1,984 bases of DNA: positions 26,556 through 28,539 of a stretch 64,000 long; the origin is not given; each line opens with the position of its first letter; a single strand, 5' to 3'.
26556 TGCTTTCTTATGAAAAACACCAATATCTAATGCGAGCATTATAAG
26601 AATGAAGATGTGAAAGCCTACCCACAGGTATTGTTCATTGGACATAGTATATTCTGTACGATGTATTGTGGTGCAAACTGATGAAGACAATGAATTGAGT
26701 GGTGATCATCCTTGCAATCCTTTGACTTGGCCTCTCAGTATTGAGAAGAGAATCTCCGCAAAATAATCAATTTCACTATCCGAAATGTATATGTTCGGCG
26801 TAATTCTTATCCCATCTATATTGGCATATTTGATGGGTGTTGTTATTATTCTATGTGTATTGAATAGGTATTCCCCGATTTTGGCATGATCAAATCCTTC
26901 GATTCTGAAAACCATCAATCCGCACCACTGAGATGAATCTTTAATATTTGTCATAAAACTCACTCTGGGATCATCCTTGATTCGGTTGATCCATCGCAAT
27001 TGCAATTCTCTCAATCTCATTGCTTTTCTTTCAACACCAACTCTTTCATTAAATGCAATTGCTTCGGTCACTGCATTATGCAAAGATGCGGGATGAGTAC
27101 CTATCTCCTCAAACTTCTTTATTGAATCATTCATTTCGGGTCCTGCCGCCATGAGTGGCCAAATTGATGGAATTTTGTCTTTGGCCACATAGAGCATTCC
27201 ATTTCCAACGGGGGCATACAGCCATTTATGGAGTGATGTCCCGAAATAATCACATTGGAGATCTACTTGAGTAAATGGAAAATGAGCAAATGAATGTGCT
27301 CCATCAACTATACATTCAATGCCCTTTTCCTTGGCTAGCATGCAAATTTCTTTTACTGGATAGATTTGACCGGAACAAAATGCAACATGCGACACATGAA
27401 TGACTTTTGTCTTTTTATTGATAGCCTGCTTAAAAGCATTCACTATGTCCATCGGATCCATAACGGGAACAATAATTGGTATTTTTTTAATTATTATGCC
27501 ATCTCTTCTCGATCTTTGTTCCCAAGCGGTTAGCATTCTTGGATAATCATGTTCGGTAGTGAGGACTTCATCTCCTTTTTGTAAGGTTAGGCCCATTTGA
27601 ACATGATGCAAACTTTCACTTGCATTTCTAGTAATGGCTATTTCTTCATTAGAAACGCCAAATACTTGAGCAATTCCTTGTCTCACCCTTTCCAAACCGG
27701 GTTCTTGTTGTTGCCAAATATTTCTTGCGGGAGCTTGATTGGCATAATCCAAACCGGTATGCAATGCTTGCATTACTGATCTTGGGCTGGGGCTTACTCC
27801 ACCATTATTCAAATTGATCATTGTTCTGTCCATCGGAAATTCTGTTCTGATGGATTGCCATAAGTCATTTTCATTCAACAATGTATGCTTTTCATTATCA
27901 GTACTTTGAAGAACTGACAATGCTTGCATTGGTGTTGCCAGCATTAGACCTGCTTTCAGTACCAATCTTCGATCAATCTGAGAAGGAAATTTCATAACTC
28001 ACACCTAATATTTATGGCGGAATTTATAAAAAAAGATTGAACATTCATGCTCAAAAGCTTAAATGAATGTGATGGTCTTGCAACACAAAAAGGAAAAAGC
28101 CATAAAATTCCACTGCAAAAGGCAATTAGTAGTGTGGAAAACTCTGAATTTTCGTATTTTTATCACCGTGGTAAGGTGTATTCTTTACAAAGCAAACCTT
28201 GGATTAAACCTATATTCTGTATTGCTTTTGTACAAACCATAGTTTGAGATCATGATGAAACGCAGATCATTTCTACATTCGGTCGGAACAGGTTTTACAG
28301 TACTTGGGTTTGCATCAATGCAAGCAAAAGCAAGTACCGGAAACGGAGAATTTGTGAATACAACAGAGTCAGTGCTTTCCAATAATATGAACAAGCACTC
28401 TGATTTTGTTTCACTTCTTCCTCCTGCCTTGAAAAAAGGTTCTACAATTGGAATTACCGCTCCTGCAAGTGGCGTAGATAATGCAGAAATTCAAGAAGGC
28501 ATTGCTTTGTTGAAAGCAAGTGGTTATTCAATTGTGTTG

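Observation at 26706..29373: Divergent pair of Tat-signal-bearing, normally cytoplasmic enzymes: S66 LD-carboxypeptidase and class-V PLP enzyme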

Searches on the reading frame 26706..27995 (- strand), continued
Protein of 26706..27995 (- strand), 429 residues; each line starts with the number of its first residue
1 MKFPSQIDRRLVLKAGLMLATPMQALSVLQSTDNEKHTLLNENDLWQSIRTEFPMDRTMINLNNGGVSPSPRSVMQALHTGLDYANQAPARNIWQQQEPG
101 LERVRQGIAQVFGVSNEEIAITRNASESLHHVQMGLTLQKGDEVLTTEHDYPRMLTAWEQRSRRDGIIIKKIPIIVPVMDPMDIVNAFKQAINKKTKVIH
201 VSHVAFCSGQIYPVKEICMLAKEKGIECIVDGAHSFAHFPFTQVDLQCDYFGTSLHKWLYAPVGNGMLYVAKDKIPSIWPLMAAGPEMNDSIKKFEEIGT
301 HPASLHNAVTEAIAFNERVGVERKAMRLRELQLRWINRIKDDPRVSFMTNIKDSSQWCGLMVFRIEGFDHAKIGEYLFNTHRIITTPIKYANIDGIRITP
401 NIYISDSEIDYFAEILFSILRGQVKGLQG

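Call 20: find_encoding_contigs(protein=P0031, flank=6000, max_places=2)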
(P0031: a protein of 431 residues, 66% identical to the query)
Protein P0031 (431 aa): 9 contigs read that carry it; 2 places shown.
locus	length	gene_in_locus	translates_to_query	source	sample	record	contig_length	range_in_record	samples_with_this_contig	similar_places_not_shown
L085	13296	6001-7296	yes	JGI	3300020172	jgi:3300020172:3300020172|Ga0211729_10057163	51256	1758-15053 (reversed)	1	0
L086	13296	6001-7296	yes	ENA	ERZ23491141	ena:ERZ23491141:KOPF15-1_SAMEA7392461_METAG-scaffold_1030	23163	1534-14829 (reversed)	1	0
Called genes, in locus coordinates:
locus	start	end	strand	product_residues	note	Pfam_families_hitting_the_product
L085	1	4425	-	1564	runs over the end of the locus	PF00092:VWA, PF13519:VWA_2, PF22073:Cep192_D4 (faint), PF22544:HYDIN_VesB_CFA65-like_Ig (faint), PF15780:ASH (faint), PF18962:Por_Secre_tail (weak)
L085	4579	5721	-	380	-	PF02016:Peptidase_S66, PF17676:Peptidase_S66C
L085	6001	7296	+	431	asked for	PF00155:Aminotran_1_2 (faint), PF00266:Aminotran_5, PF01041:DegT_DnrJ_EryC1 (weak), PF01053:Cys_Met_Meta_PP (weak)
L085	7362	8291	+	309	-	PF03741:TerC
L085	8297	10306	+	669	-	PF03065:Glyco_hydro_57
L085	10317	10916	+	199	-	PF14595:Thioredoxin_9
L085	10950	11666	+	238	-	PF25020:TTR_TEN1-4, PF13620:CarboxypepD_reg (weak)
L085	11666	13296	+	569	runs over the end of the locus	PF19289:PmbA_TldD_3rd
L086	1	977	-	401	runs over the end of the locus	PF15780:ASH (faint), PF22073:Cep192_D4 (faint), PF18962:Por_Secre_tail (weak)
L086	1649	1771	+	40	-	-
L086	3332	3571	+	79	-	-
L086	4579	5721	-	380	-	PF02016:Peptidase_S66, PF17676:Peptidase_S66C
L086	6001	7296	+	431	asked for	PF00155:Aminotran_1_2 (faint), PF00266:Aminotran_5, PF01041:DegT_DnrJ_EryC1 (weak), PF01053:Cys_Met_Meta_PP (weak)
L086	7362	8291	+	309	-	PF03741:TerC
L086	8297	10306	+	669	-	PF03065:Glyco_hydro_57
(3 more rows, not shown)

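Call 21: find_encoding_contigs(protein=P0032, flank=6000, max_places=2)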
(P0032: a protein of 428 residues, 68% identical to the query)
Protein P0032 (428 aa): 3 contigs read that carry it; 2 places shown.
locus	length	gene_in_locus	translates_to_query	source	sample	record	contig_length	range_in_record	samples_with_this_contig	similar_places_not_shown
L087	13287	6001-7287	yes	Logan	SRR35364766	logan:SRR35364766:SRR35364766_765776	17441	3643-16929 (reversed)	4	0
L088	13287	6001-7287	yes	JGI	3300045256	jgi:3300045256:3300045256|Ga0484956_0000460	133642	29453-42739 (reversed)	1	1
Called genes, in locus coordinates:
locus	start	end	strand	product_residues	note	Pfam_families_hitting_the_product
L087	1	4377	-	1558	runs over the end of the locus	PF00092:VWA, PF13519:VWA_2, PF07610:DUF1573 (faint), PF22073:Cep192_D4 (faint), PF26015:Ig_NPH4_3rd (faint), PF22544:HYDIN_VesB_CFA65-like_Ig (weak), PF15780:ASH (weak)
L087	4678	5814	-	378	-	PF02016:Peptidase_S66, PF17676:Peptidase_S66C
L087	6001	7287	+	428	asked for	PF00266:Aminotran_5, PF01041:DegT_DnrJ_EryC1 (faint), PF01053:Cys_Met_Meta_PP (weak)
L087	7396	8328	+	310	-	PF03741:TerC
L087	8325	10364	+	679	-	PF03065:Glyco_hydro_57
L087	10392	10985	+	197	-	PF14595:Thioredoxin_9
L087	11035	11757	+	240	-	PF02369:Big_1 (faint), PF25020:TTR_TEN1-4, PF13620:CarboxypepD_reg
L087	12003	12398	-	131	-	PF00072:Response_reg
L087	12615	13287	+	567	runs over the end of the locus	PF19289:PmbA_TldD_3rd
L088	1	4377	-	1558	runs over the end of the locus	PF00092:VWA, PF13519:VWA_2, PF07610:DUF1573 (faint), PF22073:Cep192_D4 (faint), PF26015:Ig_NPH4_3rd (faint), PF22544:HYDIN_VesB_CFA65-like_Ig (weak), PF15780:ASH (weak)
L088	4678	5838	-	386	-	PF02016:Peptidase_S66, PF17676:Peptidase_S66C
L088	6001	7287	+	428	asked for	PF00266:Aminotran_5, PF01041:DegT_DnrJ_EryC1 (faint), PF01053:Cys_Met_Meta_PP (weak)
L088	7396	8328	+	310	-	PF03741:TerC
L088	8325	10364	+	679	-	PF03065:Glyco_hydro_57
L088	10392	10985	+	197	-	PF14595:Thioredoxin_9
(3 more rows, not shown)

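Call 22: find_encoding_contigs(protein=P0039, flank=8000, max_places=1)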
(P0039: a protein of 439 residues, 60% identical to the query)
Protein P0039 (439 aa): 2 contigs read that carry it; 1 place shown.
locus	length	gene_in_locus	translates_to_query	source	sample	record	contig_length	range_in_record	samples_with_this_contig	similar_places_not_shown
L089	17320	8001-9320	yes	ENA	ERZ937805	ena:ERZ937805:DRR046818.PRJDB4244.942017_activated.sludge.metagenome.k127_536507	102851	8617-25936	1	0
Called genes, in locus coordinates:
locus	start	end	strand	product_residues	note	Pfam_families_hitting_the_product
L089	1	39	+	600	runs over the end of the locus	PF05359:DUF748 (faint)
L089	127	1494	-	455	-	PF18962:Por_Secre_tail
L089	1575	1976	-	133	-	-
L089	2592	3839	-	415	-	PF00278:Orn_DAP_Arg_deC, PF02784:Orn_Arg_deC_N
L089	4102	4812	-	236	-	PF01553:Acyltransferase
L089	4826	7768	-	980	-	PF02018:CBM_4_9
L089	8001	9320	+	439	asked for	PF00266:Aminotran_5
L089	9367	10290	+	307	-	PF03741:TerC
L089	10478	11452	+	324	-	PF02588:YitT_membrane, PF10035:DUF2179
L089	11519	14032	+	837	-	PF17764:PriA_3primeBD, PF04851:ResIII, PF00270:DEAD, PF18319:Zn_ribbon_PriA, PF00271:Helicase_C, PF18074:PriA_C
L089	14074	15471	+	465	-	PF01225:Mur_ligase, PF08245:Mur_ligase_M, PF02875:Mur_ligase_C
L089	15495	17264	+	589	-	PF07719:TPR_2 (faint), PF13181:TPR_8 (faint), PF13374:TPR_10 (faint), PF13176:TPR_7 (faint), PF13424:TPR_12 (weak), PF00515:TPR_1 (weak), PF13424:TPR_12, PF00211:Guanylate_cyc, +1 more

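Call 23: find_encoding_contigs(protein=P0051, flank=8000, max_places=1)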
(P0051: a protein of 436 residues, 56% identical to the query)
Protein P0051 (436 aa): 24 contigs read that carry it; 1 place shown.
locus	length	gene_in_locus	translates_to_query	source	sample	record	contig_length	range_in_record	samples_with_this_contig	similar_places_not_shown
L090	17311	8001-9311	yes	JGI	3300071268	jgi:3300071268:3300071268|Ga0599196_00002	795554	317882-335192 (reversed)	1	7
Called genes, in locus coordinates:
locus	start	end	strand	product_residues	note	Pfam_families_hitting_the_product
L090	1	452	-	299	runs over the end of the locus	PF01464:SLT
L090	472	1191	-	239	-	PF18306:LDcluster4, PF03641:Lysine_decarbox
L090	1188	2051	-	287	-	PF14805:THDPS_N_2, PF00132:Hexapep (faint), PF14602:Hexapep_2 (weak)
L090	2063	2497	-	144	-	PF08007:JmjC_2 (faint), PF02311:AraC_binding (weak), PF07883:Cupin_2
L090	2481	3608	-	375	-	PF00016:RuBisCO_large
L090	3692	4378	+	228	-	PF08889:WbqC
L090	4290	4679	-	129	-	PF14271:DUF4359 (weak)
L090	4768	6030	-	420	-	-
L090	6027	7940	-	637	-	PF00515:TPR_1 (faint), PF07719:TPR_2 (faint), PF13174:TPR_6 (faint), PF13176:TPR_7 (faint), PF13181:TPR_8 (faint), PF13424:TPR_12 (faint), PF14559:TPR_19 (weak), PF23914:TPR_CcmH_CycH (weak), +4 more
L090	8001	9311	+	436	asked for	PF00155:Aminotran_1_2 (weak), PF00266:Aminotran_5, PF01053:Cys_Met_Meta_PP (weak), PF01041:DegT_DnrJ_EryC1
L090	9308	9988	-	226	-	PF03167:UDG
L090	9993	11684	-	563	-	PF01979:Amidohydro_1 (faint), PF07969:Amidohydro_3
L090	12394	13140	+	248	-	PF13432:TPR_16 (weak), PF14559:TPR_19 (weak)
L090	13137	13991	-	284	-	PF00902:TatC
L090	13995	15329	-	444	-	PF00464:SHMT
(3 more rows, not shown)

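Call 46: predict_structure(alignment_id=A1)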
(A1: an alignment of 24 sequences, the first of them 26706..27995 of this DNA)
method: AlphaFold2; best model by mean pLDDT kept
length: 429 residues; sequences in the alignment: 24
mean_pLDDT: 85.2   pTM: 0.83
mean pLDDT of the five models: 85.2, 84.2, 84.0, 83.9, 78.2
residues with pLDDT >= 90: 268; 70-90: 93; 50-70: 26; < 50: 42
segments of 3 or more residues with pLDDT < 50: 1-11, 14-39
pLDDT, mean of each block of 10 residues (from residue 1): 40 48 45 39 85 88 82 90 71 53 90 94 86 94 97 94 97 94 97 98 92 96 98 81 94 91 91 90 77 74 78 91 90 96 96 86 95 97 95 93 94 97 89
secondary structure, 60 per line:
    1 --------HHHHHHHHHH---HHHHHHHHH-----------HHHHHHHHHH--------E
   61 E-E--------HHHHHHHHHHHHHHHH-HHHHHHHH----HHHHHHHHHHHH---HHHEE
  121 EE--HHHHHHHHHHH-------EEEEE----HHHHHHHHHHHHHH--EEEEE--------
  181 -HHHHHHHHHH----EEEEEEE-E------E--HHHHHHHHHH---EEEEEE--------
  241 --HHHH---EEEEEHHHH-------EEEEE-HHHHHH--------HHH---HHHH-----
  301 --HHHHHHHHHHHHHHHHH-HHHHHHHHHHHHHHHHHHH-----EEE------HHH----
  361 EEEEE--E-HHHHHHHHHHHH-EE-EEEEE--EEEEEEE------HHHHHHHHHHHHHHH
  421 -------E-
elements in order: H9-18 H22-30 H42-51 H72-87 H89-96 H101-112 E119-122 H125-135 E143-147 H152-165 E168-172 H182-191 E196-202 H214-223 E227-232 H243-246 E250-254 H255-258 E266-270 H272-277 H292-295 H303-319 H321-339 E345-347 E361-365 H370-381 E386-390 E393-399 H406-420
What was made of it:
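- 27906..27995 (-): Tat signal peptide of the PLP enzyme (residues 1 to about 30). RR codons are at 27966-27971. Residues 1-39 have pLDDT below 50 and the ordered fold starts near residue 42 (call 46).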

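Call 50: fold_search(model_id=the predicted structure, library=pdb)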
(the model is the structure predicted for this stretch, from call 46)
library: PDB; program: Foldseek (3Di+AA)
matches with E <= 10: 1930; with E <= 0.001: 1461
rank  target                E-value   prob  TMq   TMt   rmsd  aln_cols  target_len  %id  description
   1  5i90_A                8.1e-29  1.00  0.82  0.90   2.3       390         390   24  Crystal Structure of PvdN from Pseudomonas Aeruginosa (released 2016-05-11)
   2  1n31_A                1.1e-28  1.00  0.75  0.83   3.5       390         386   23  Structure of A Catalytically Inactive Mutant (K223A) of C-DES with a Substrate (Cystine) Linked to the Co-Factor (released 2003-01-21)
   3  8kg1_B                2.0e-28  1.00  0.76  0.81   4.1       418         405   23  Crystal structure of the cargo cysteine desulfurase from Mycobacterium smegmatis (released 2024-11-20)
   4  1n2t_A                2.9e-28  1.00  0.76  0.84   3.5       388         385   23  C-DES Mutant K223A with GLY Covalenty Linked to the PLP-cofactor (released 2003-01-21)
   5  1elq_A                3.5e-28  1.00  0.74  0.83   3.6       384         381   23  CRYSTAL STRUCTURE OF THE CYSTINE C-S LYASE C-DES (released 2000-04-19)
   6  4q75_A                3.7e-28  1.00  0.78  0.80   4.0       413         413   22  Crystal structure of Nfs2, the plastidial cysteine desulfurase from Arabidopsis thaliana (released 2014-09-10)
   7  5b7s_B                4.8e-28  1.00  0.77  0.82   3.4       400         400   23  Apo structure of Cysteine Desulfurase from Thermococcus onnurineus NA1 (released 2017-06-14)
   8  4w91_H                6.5e-28  1.00  0.76  0.81   3.8       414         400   21  Crystal structure of a cysteine desulfurase SufS from Brucella suis bound to PLP (released 2014-10-08)
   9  6wci_A                6.9e-28  1.00  0.77  0.82   2.9       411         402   19  Crystal structure of a cysteine desulfurase SufS from Stenotrophomonas maltophilia K279a (released 2020-04-08)
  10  4w91_I                6.9e-28  1.00  0.75  0.81   3.7       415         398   21  Crystal structure of a cysteine desulfurase SufS from Brucella suis bound to PLP (released 2014-10-08)
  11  7xen                  7.3e-28  1.00  0.75  0.81   3.6       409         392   23  SufS with L-penicillamine (released 2023-04-05)
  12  4w91_G                8.3e-28  1.00  0.76  0.80   3.8       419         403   21  Crystal structure of a cysteine desulfurase SufS from Brucella suis bound to PLP (released 2014-10-08)
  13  5b7s_A                9.9e-28  1.00  0.74  0.80   3.8       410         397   23  Apo structure of Cysteine Desulfurase from Thermococcus onnurineus NA1 (released 2017-06-14)
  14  4w91_A                1.1e-27  1.00  0.76  0.80   3.8       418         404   21  Crystal structure of a cysteine desulfurase SufS from Brucella suis bound to PLP (released 2014-10-08)
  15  6kfy                  1.3e-27  1.00  0.77  0.81   3.1       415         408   23  SufS from Bacillus subtilis in a resting state at 1.96 angstrom resolution (released 2020-07-15)
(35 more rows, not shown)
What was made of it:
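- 26706..27995 (-): PvdN-like class-V-fold PLP enzyme, 429 aa, predicted periplasmic. Best fold match is PvdN, TM 0.82/0.90, rmsd 2.3 A (call 50).
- Closest known: PvdN. Same: Same class-V PLP fold (TM 0.82/0.90, rmsd 2.3 A, call 50).
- C-DES cystine lyase and SufS structures follow closely behind PvdN in the fold search (call 50).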

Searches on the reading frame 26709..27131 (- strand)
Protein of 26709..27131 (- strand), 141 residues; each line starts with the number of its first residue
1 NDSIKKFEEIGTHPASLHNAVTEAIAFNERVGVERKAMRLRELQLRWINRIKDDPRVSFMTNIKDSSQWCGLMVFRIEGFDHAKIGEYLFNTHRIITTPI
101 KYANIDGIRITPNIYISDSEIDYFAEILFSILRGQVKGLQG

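Call 51: search_solved_structures(query=window:26709-27131:-, max_evalue=1, show_alignments=5)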
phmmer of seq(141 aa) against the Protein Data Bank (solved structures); distinct sequences matched with E-value up to 1: 2.
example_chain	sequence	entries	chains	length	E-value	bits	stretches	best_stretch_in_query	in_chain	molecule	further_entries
5hh9_A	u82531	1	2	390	0.00027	23.9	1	21-129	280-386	PvdN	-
5i90_A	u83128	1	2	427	0.00033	23.6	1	21-129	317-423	PvdN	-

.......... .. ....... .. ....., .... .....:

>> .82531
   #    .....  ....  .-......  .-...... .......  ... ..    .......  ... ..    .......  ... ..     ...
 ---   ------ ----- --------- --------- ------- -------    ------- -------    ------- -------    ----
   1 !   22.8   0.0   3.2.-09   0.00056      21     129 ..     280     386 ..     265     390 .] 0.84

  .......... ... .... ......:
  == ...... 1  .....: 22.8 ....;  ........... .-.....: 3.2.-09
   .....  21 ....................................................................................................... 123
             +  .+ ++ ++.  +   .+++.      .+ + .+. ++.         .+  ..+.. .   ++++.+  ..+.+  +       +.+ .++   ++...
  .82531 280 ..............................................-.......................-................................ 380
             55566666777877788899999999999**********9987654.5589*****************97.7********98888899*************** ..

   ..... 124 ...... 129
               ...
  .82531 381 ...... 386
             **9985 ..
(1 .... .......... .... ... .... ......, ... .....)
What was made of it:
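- The C-terminal domain alone matches only PvdN (call 51).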

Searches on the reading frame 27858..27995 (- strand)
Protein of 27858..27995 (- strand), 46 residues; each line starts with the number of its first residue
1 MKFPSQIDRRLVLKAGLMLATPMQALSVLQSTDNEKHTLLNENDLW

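Call 6: search_protein_families(library=pfam, proteins=[window:27858-27995:-], max_evalue=10)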
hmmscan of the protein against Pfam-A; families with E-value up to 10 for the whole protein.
seq(46 aa): 0 families

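Call 7: search_protein_families(library=ncbifam, proteins=[window:27858-27995:-], max_evalue=10)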
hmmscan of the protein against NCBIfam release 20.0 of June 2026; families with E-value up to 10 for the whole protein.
seq(46 aa): 0 families
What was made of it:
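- On Twin-arginine (Tat) signal peptides: No hit for either 46-residue N-terminus at E up to 10 (calls 6, 7).
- Checked: TatP and SignalP were not available, and the short Tat-signal HMMs gave no hit (calls 6, 7), so the signal call rests on motif anatomy plus conservation.
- The Tat-signal HMMs gave no hit (calls 6, 7).
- Tried and rejected: Scanning the two 46-residue N-termini against the Pfam and NCBIfam Tat-signal models gave no usable hit (calls 6, 7).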

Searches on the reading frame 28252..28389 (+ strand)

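Call 6: search_protein_families(library=pfam, proteins=[window:28252-28389:+], max_evalue=10)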
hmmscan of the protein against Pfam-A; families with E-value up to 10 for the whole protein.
seq(46 aa): 0 families

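Call 7: search_protein_families(library=ncbifam, proteins=[window:28252-28389:+], max_evalue=10)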
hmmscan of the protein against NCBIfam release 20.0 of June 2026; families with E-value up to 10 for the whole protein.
seq(46 aa): 1 family
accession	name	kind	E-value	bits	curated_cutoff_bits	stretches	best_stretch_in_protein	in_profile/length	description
NF038009.1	TatB_1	subfamily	0.0018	18.5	100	1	2-38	14-52/70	twin-arginine translocation system-associated protein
